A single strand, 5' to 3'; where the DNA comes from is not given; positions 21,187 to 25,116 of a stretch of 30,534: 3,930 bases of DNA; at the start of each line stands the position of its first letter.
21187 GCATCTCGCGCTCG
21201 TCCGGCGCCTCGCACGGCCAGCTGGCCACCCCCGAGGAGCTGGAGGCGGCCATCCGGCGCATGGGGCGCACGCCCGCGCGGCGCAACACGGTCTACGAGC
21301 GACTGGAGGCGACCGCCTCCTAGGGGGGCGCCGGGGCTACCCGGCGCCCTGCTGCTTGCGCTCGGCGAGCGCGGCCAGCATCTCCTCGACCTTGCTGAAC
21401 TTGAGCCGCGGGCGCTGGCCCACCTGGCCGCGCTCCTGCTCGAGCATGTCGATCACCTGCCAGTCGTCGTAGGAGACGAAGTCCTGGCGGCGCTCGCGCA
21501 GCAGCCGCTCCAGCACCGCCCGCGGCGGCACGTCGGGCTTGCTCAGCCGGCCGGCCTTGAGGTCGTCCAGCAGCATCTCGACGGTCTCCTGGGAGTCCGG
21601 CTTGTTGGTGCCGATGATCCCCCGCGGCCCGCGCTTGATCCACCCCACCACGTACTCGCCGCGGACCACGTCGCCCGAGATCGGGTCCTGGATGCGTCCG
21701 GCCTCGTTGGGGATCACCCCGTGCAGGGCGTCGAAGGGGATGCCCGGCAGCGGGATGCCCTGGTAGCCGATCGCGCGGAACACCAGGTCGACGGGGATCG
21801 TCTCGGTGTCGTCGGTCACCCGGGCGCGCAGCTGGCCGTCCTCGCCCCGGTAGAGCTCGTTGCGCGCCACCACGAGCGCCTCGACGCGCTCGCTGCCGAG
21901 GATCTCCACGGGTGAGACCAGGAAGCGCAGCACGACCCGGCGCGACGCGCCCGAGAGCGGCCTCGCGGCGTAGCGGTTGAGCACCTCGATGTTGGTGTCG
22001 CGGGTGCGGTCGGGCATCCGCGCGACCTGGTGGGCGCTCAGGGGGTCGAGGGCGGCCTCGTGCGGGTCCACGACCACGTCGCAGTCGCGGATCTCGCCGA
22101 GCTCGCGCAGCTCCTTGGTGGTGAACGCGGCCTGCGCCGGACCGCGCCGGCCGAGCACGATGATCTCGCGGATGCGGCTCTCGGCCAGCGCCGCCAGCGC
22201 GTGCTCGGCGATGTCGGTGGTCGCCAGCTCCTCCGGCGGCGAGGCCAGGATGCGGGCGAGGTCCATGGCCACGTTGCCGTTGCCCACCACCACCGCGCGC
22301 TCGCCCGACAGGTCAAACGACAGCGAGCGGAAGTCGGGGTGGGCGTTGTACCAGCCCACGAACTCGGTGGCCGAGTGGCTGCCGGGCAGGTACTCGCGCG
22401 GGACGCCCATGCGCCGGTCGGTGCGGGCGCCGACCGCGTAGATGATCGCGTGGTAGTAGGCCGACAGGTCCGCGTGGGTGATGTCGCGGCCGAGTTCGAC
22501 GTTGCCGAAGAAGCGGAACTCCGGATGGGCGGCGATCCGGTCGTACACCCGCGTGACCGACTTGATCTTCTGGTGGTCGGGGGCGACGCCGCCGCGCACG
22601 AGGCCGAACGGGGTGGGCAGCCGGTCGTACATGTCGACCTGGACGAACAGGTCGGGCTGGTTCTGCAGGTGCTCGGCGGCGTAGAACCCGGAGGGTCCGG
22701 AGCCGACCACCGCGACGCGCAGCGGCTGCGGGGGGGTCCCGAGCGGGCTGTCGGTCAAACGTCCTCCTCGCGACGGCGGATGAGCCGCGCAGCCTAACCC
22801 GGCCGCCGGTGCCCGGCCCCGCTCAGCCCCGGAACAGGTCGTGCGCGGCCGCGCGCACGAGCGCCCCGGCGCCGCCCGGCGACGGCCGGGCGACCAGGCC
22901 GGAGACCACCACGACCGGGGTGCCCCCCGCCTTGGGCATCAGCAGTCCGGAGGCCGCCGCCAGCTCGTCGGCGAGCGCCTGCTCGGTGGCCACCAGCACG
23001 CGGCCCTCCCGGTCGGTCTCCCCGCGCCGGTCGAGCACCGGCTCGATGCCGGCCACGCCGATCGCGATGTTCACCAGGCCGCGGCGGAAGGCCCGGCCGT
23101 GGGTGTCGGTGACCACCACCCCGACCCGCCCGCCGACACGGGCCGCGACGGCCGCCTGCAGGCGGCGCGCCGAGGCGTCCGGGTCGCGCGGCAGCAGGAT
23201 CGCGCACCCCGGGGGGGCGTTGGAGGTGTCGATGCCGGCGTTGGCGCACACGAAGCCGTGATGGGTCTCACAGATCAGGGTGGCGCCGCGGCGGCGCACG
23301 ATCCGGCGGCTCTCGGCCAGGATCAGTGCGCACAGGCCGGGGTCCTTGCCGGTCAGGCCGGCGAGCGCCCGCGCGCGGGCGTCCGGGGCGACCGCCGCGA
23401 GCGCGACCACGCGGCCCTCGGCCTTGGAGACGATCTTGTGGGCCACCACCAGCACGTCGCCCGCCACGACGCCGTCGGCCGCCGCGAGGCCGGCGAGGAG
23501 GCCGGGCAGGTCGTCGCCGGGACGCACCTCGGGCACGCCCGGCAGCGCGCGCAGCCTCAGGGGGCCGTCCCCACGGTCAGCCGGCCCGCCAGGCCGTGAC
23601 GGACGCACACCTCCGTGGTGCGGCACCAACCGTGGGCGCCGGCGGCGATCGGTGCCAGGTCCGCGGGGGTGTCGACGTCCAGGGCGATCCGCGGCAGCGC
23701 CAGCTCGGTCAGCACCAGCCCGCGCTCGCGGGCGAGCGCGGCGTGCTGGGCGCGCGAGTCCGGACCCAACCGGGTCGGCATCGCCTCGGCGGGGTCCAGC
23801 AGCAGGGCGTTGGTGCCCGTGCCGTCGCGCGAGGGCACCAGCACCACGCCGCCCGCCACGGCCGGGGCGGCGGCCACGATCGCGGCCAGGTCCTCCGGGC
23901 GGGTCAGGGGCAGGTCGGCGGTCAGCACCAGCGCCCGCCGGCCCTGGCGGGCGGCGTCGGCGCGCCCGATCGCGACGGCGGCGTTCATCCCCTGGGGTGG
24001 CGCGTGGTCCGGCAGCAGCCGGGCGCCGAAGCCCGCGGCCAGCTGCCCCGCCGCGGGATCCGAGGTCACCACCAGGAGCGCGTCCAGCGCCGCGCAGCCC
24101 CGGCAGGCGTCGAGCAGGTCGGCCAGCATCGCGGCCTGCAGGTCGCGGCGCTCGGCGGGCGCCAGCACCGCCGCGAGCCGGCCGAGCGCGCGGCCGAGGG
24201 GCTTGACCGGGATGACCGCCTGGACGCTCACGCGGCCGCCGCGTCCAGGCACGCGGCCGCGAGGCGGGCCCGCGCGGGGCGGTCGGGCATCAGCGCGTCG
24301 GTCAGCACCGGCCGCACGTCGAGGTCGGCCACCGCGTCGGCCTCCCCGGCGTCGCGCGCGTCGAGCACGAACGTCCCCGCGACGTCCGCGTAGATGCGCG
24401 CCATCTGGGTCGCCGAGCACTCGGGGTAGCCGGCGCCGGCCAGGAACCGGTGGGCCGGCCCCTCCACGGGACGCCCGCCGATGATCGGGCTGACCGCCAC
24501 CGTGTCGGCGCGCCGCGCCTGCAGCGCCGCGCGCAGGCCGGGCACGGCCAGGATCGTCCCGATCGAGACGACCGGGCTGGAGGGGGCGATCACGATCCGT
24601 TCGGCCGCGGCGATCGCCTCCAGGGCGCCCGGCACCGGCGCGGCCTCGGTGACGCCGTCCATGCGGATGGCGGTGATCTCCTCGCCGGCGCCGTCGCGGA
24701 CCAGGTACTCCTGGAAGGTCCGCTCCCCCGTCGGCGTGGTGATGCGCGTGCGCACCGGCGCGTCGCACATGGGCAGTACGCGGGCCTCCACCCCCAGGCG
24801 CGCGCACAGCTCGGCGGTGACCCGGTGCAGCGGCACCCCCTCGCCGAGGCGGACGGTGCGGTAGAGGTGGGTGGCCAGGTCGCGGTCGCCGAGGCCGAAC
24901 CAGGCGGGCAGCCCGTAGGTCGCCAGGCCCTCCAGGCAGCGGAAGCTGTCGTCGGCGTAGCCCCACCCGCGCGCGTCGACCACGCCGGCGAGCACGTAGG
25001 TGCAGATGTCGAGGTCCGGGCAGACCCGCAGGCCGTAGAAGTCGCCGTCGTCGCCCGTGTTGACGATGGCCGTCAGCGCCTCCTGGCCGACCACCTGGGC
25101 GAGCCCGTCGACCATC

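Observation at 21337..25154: F420 cluster lacks the dehydro-F420-0 reductase domain; FprA sits where it would be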

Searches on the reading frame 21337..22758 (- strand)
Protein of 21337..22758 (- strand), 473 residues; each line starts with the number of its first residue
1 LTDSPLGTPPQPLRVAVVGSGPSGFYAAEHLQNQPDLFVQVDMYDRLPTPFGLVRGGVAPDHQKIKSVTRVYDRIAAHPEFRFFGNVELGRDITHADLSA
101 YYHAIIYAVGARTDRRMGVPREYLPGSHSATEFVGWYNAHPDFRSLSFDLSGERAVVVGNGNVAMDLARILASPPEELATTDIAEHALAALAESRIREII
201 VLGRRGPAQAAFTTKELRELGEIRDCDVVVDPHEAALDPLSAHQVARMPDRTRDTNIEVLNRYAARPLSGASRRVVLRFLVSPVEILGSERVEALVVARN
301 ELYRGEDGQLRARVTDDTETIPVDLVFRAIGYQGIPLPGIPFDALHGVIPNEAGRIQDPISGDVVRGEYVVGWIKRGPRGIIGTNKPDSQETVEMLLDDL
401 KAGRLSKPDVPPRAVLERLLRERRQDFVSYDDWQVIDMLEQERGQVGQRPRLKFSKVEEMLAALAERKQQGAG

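Call 5: search_protein_families(library=pfam, proteins=[window:21337-22758:-], max_evalue=0.001)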
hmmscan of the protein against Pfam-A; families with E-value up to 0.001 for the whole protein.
window:21337-22758:- (473 aa): 3 families
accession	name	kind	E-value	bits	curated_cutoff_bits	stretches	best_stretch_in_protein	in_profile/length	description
PF07992.20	Pyr_redox_2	-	9.3e-11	42.1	26.1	1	14-188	2-178/291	Pyridine nucleotide-disulphide oxidoreductase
PF13454.12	NAD_binding_9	-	7e-05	23.3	21.8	0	16-52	1-36/155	FAD-NAD(P)-binding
PF13450.12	NAD_binding_8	-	0.00011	22.8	21.9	1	17-61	1-42/68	NAD(P)-binding Rossmann-like domain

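Call 13: search_protein_families(library=ncbifam, proteins=[window:21337-22758:-], max_evalue=0.001)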
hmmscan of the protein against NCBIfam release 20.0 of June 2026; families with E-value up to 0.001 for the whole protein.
window:21337-22758:- (473 aa): 15 families
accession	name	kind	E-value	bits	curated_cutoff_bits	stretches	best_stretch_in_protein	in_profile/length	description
NF009410.0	PRK12771.1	subfamily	4.8e-21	74.9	516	1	14-170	140-286/566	NAD(P)-binding protein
NF009409.0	PRK12770.1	subfamily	3.1e-20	72.6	343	2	9-169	15-190/360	putative glutamate synthase subunit beta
TIGR01316.1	gltA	equivalog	1.1e-18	67.2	471.75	1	9-169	130-289/449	NADPH-dependent glutamate synthase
TIGR01317.1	GOGAT_sm_gam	subfamily_domain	9.7e-18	64.3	447.7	1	14-166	145-297/485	glutamate synthase small subunit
TIGR01318.1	gltD_gamma_fam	subfamily_domain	4.3e-17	61.8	482.95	1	12-169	141-299/467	glutamate synthase, small subunit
NF009451.0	PRK12809.1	equivalog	4.8e-16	58.2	1154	1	10-169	308-468/639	formate-dependent uric acid utilization protein YgfT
NF009454.0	PRK12814.1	equivalog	2.1e-13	49.5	916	1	14-170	195-341/657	putative NADPH-dependent glutamate synthase small subunit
NF009414.0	PRK12778.1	equivalog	2e-12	46.2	1103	1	13-169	432-587/752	bifunctional dihydroorotate dehydrogenase B NAD binding subunit/NADPH-dependent glutamate synthase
NF009408.0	PRK12769.1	equivalog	2.1e-12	46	1003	1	14-169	329-485/659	formate-dependent uric acid utilization protein AegA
NF009415.0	PRK12779.1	equivalog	6.7e-12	44.1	1519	1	14-170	308-465/944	putative bifunctional glutamate synthase subunit beta/2-polyprenylphenol hydroxylase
NF010590.0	PRK13984.1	equivalog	2.5e-11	42.4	946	1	14-172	290-443/611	putative oxidoreductase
TIGR03315.1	Se_ygfK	equivalog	4.9e-10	37.5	835.3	1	14-170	539-684/1012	putative selenate reductase subunit YgfK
NF009413.0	PRK12775.1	equivalog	7.3e-09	34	1895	1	14-170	432-589/1006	putative trifunctional 2-polyprenylphenol hydroxylase/glutamate synthase subunit beta/ferritin domain-containing protein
NF041087.1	bile_acid_BaiCD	equivalog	6.1e-05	21.3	825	1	11-203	379-552/642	bile acid Fe-S flavoenzyme BaiCD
NF045599.1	bili_reduct_long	exception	0.00026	19.4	750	1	13-185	382-537/641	bilirubin reductase, long form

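Call 39: find_related_loci(query=window:21337-22758:-, collection=genome_contigs, flank=4000)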
Query window:21337-22758:- (473 aa) in genome_contigs; peptide patterns used: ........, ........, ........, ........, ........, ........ (x = any residue, [..] = any of these).
599 stretches matched a pattern (row limit reached: there are more); 560 encode a relative of the query (tblastn E <= 1e-3); the best 80 are kept; 80 distinct loci.
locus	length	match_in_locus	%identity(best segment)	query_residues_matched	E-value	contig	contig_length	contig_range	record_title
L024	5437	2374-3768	78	6-469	0e+0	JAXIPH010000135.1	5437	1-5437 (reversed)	MAG: Thermoleophilia bacterium isolate Fractures_MAG_14 c_000000011565, whole genome shotgun sequence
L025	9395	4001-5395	69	1-469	0e+0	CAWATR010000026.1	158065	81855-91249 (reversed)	MAG: uncultured Thermoleophilia bacterium isolate MFD01872.bin.4.195 genome assembly, contig: contig_194145, whole genom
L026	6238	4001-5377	67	6-466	0e+0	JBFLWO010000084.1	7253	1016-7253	MAG: Actinomycetota bacterium isolate MAG034 MAG034_84, whole genome shotgun sequence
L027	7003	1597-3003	65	1-470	0e+0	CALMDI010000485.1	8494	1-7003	MAG TPA_asm: uncultured Chloroflexi bacterium isolate SRR6670123_bin.95_CONCOCT_v1.1_MAG genome assembly, contig: ERZ534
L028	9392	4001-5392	63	6-469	0e+0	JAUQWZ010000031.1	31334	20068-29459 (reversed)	MAG: Aggregatilineales bacterium isolate BIN16 contig_104898, whole genome shotgun sequence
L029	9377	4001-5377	63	6-464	0e+0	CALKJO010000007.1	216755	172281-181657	MAG: uncultured Anaerolineae bacterium isolate N1_Bin_Bin_109_sub_1 genome assembly, contig: c_000001666629, whole genom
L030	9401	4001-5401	63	5-472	0e+0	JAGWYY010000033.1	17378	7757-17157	MAG: Acidobacteria bacterium isolate REEB500 contig-150_5982, whole genome shotgun sequence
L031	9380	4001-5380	63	10-470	0e+0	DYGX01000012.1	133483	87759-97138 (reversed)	MAG TPA_asm: Thermoflexus sp. isolate BE2012_2_66_22 Afr_mines_BE2012_64_length_133483_cov_8_447267, whole genome shotgu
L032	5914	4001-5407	60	5-472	0e+0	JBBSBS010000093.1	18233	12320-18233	MAG: Aggregatilineales bacterium isolate La6_metabat2.168 La6_metabat2.168_K_1714884_L_18233_cov_12.0424, whole genome s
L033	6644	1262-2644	60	6-469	0e+0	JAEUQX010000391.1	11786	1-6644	MAG: Anaerolineae bacterium isolate new MAG-262 k141_359450, whole genome shotgun sequence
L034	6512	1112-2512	62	5-472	0e+0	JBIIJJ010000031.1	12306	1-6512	MAG: Miltoncostaeaceae bacterium isolate ME2001-10-09pf_3300042861_group1_bin111 Rohwer_bin388_scaffold_5642_c1, whole g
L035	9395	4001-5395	62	5-468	0e+0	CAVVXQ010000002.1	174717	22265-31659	MAG: uncultured Chloroflexia bacterium isolate MFD05442.bin.2.222 genome assembly, contig: contig_35716, whole genome sh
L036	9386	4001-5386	58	6-467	0e+0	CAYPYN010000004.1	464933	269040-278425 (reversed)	MAG TPA_asm: uncultured Bacteroidota bacterium isolate binchicken_co130_117 genome assembly, contig: NODE_15_length_4649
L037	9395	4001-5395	61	4-470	0e+0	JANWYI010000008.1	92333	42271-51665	MAG: Anaerolineae bacterium isolate SKYG67 NODE_8_length_92333_cov_17.228406, whole genome shotgun sequence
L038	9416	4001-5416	60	1-468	0e+0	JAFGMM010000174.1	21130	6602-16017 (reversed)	MAG: Anaerolineae bacterium isolate Zod_Metabat.474 k87_6909767, whole genome shotgun sequence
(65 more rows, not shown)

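Call 50: search_solved_structures(query=window:21337-22758:-, show_alignments=2, max_evalue=1e-10)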
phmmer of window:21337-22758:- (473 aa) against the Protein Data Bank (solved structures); distinct sequences matched with E-value up to 1e-10: 9.
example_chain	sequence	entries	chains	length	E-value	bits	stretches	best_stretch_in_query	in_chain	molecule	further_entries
1lqt_A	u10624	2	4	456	5e-131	441.2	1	11-461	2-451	FprA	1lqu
2c7g_A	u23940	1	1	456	6.4e-130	437.5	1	11-461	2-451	NADPH-FERREDOXIN REDUCTASE FPRA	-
1cjc_A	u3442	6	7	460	2e-98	333.6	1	9-464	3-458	PROTEIN (ADRENODOXIN REDUCTASE) | ADRENODOXIN REDUCTASE | NADPH:ADRENODOXIN OXIDOREDUCTASE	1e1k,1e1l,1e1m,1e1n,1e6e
9n5u_A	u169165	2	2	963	5.5e-16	61.9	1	9-170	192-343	NfnA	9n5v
4ylf_B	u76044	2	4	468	3.7e-13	52.5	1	13-170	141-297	Dihydropyrimidine dehydrogenase subunit A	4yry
5jca_L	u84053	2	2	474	1.2e-12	50.8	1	13-170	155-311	NADH-dependent Ferredoxin:NADP Oxidoreductase (NfnI) subunit alpha | NADH-dependent Ferredoxin:NADP Oxidoreductase subunit alpha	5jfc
5vj7_A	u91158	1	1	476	2.9e-11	46.3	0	13-170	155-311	Oxidoreductase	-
9bov_A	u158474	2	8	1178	3.2e-11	46.2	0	9-170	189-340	Molybdopterin oxidoreductase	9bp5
7mfm_I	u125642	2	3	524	3.5e-11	46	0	14-168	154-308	Glutamate synthase (NADPH) small chain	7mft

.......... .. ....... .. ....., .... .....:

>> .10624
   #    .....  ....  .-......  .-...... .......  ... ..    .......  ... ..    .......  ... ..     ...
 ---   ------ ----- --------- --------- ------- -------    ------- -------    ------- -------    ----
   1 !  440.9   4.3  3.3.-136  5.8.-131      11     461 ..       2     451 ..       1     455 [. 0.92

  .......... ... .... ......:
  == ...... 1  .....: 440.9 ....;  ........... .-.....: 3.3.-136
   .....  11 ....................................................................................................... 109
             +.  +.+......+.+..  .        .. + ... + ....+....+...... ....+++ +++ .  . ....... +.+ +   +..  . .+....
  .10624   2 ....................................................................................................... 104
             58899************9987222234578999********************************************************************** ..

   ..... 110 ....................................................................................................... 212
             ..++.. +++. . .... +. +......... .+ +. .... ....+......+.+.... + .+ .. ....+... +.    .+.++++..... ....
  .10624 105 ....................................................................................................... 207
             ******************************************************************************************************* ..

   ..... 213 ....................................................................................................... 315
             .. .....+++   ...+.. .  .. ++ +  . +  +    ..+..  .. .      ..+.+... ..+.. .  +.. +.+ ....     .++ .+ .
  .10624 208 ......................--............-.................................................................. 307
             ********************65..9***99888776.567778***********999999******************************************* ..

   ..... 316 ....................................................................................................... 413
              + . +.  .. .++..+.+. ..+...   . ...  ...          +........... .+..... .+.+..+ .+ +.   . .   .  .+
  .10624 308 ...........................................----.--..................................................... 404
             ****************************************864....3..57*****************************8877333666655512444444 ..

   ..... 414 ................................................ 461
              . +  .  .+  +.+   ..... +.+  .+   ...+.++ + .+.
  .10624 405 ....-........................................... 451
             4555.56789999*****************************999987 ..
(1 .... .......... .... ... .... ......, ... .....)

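Call 55: search_protein_families(library=pfam, proteins=[L034:3613-4359:-], max_evalue=10)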
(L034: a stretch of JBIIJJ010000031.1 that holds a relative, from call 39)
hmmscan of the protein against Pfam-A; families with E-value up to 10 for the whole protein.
L034:3613-4359:- (249 aa): 0 families

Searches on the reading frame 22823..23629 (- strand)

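Call 5: search_protein_families(library=pfam, proteins=[window:22823-23629:-], max_evalue=0.001)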
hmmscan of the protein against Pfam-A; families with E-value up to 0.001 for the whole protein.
window:22823-23629:- (268 aa): 1 family
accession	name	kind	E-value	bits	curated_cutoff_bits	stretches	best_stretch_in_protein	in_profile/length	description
PF01996.21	F420_ligase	-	2e-66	224.1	25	1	32-244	4-218/218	F420-0:Gamma-glutamyl ligase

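Call 13: search_protein_families(library=ncbifam, proteins=[window:22823-23629:-], max_evalue=0.001)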
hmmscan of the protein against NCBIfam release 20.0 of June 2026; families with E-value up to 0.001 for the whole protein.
window:22823-23629:- (268 aa): 4 families
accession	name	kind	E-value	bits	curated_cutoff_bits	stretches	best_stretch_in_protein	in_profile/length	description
TIGR01916.1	F420_cofE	equivalog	1.6e-78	263.6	180.65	1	27-267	4-244/244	coenzyme F420-0:L-glutamate ligase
NF009809.0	PRK13293.1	equivalog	2.1e-69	233.7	274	1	25-267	4-244/253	coenzyme F420-0:L-glutamate ligase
NF009810.0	PRK13294.1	equivalog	8.9e-68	229.2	304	1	22-267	11-243/449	coenzyme F420-0:L-glutamate ligase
TIGR04132.1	intra_fol_E_lig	hypoth_equivalog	4.4e-15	55.8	350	1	59-243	33-201/241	putative folate metabolism gamma-glutamate ligase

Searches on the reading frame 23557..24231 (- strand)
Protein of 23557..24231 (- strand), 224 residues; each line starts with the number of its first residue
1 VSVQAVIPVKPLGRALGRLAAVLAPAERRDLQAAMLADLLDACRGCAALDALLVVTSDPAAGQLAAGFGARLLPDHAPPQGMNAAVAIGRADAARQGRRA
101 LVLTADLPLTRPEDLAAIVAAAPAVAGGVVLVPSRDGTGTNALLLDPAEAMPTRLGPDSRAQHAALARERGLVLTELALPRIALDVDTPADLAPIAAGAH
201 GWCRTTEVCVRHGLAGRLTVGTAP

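Call 13: search_protein_families(library=ncbifam, proteins=[window:23557-24231:-], max_evalue=0.001)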
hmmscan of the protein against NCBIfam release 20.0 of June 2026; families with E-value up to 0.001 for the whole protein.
window:23557-24231:- (224 aa): 4 families
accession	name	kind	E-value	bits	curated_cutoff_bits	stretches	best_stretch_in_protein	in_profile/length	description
TIGR03552.1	F420_cofC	equivalog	1.2e-44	152.3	105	1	5-196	2-188/196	2-phospho-L-lactate guanylyltransferase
TIGR03310.1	matur_MocA_YgfJ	equivalog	9.6e-06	25.7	186.45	1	34-192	26-185/188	molybdenum cofactor cytidylyltransferase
TIGR04282.1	glyco_like_cofC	hypoth_equivalog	0.00016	21.5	134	1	13-137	11-134/189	TIGR04282 family arsenosugar biosynthesis glycosyltransferase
NF045665.1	NTPtran_DVU1551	equivalog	0.00044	19.4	315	1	60-198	54-192/359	DVU_1551 family NTP transferase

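Call 49: search_solved_structures(query=window:23557-24231:-, show_alignments=3, max_evalue=0.001)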
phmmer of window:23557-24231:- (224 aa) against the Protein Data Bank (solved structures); distinct sequences matched with E-value up to 0.001: 3.
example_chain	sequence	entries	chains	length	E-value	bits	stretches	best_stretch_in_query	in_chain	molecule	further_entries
6bwg_A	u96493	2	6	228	7.2e-19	72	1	5-194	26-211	2-phospho-L-lactate guanylyltransferase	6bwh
7p97_AAA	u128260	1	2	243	4.5e-18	69.4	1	3-197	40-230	3-phospho-D-glycerate guanylyltransferase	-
2i5e_A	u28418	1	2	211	1.6e-07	35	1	3-199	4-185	Hypothetical protein MM_2497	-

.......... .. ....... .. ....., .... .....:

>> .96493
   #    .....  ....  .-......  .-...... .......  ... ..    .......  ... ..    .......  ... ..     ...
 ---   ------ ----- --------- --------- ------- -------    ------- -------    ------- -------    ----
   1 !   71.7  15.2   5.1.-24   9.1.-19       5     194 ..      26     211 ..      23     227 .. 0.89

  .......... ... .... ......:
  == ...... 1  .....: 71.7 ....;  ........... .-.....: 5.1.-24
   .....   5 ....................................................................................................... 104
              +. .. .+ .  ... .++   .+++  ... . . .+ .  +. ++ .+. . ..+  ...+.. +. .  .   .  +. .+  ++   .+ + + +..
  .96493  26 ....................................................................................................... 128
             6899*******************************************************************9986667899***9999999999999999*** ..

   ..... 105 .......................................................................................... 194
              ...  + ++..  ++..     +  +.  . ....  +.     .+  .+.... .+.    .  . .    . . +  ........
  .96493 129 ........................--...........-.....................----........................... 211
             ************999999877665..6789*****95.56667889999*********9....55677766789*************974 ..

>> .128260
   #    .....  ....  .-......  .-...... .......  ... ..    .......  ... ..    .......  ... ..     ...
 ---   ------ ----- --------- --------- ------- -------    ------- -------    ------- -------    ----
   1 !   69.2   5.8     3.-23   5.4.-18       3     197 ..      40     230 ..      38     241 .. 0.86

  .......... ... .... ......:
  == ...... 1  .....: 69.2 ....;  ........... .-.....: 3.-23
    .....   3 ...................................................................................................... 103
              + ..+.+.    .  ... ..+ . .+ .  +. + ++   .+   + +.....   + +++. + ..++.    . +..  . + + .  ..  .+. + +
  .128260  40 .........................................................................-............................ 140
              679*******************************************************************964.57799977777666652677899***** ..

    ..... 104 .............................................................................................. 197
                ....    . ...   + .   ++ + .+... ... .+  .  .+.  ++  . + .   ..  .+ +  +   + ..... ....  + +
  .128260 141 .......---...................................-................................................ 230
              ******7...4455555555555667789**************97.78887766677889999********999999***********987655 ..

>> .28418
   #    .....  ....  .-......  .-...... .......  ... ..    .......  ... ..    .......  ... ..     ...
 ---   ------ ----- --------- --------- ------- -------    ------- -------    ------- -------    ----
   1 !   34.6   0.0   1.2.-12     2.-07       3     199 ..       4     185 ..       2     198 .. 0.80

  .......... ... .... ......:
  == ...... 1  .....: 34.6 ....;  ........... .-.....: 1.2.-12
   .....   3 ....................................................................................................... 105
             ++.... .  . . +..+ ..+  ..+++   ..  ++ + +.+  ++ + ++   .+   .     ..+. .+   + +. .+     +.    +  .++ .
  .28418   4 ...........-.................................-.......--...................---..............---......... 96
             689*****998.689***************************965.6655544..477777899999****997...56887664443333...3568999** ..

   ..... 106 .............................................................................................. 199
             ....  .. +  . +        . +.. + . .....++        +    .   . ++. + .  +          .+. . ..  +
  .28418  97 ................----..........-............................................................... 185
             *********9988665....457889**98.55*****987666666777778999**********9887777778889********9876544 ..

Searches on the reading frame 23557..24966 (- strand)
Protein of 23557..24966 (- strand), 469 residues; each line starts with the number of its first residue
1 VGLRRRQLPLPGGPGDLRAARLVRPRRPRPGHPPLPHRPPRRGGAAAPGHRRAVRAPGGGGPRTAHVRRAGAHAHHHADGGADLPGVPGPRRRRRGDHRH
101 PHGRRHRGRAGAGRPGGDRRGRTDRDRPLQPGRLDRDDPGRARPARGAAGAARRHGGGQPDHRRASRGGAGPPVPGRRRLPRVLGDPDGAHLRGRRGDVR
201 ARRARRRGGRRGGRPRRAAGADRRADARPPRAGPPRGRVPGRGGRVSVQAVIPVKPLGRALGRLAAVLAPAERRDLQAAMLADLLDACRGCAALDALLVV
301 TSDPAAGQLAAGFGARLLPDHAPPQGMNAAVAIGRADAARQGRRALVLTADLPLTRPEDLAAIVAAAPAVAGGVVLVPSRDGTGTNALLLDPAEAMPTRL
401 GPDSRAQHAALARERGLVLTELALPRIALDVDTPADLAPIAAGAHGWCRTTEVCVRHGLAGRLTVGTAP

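Call 5: search_protein_families(library=pfam, proteins=[window:23557-24966:-], max_evalue=0.001)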
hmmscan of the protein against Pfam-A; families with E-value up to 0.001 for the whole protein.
window:23557-24966:- (469 aa): 2 families
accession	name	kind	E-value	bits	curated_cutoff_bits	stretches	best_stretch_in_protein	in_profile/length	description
PF01983.22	CofC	-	1.2e-18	67.6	22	1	249-441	2-183/217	Guanylyl transferase CofC like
PF12804.13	NTP_transf_3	-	5.5e-11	43.3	27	1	279-390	25-133/160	MobA-like NTP transferase domain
